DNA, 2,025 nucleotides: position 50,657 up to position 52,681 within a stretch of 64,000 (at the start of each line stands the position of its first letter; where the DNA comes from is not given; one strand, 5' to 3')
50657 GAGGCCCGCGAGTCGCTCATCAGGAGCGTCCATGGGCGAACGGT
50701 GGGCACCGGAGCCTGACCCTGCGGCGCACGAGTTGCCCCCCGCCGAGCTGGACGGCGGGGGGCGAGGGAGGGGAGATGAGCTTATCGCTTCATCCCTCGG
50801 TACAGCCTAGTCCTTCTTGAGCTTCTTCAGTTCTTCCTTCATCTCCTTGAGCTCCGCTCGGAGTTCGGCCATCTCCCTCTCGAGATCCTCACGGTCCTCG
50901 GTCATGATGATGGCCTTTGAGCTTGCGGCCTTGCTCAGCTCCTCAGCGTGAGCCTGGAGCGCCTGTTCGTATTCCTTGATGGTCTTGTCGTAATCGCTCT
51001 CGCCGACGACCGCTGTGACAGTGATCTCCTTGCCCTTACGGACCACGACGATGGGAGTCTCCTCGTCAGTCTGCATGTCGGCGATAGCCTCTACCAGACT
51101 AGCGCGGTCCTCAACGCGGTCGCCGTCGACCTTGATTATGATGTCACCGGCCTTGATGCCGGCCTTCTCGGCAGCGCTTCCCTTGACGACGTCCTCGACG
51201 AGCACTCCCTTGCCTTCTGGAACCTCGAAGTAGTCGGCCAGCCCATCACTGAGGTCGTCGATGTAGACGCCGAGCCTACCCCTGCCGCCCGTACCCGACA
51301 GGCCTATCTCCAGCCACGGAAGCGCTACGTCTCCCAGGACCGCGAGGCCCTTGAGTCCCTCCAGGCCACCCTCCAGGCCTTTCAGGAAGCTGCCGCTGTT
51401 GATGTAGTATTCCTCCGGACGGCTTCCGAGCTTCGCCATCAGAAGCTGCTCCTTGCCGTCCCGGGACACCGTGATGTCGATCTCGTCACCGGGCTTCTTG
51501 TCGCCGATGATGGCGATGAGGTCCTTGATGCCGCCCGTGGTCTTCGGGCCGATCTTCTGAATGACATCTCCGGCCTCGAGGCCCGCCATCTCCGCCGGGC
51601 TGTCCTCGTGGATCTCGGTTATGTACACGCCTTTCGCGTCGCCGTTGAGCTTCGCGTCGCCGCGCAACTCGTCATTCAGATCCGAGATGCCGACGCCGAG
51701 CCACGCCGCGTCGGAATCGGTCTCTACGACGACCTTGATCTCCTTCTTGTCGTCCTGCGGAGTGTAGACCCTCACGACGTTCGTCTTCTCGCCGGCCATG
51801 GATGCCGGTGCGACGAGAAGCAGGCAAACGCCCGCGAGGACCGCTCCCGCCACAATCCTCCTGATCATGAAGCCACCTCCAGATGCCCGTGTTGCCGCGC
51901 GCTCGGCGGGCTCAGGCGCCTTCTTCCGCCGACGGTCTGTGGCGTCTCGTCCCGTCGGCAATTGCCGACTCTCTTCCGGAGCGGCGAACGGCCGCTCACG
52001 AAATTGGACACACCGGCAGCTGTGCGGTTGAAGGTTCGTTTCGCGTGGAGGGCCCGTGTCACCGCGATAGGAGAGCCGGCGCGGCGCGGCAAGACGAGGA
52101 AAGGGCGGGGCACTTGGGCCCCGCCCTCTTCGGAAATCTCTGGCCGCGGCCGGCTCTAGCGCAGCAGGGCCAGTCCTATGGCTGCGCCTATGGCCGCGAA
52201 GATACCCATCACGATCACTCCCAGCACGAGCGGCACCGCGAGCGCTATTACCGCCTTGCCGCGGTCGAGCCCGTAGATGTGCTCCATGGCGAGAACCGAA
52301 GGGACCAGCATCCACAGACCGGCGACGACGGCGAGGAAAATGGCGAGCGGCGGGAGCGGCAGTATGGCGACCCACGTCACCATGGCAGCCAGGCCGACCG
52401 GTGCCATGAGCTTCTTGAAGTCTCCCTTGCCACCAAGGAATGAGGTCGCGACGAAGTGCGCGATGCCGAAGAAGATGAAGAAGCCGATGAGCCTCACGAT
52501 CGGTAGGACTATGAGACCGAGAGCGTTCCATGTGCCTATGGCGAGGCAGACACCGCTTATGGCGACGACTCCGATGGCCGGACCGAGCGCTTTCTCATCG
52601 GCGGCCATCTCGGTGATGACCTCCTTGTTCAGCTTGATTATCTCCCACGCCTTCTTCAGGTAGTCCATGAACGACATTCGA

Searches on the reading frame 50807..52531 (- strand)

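Call 15: search_protein_families(library=pfam, proteins=[window:50807-52531:-], max_evalue=0.001)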
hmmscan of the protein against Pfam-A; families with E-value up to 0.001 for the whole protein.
window:50807-52531:- (574 aa): 3 families
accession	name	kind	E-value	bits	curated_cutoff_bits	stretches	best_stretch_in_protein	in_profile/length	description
PF13180.12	PDZ_2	-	1.4e-28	99.4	27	2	278-367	3-79/80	PDZ domain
PF00595.29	PDZ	-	5.2e-19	68.8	23.2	2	414-478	7-62/81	PDZ domain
PF17820.7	PDZ_6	-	2.9e-18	65.8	27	2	445-498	2-54/54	PDZ domain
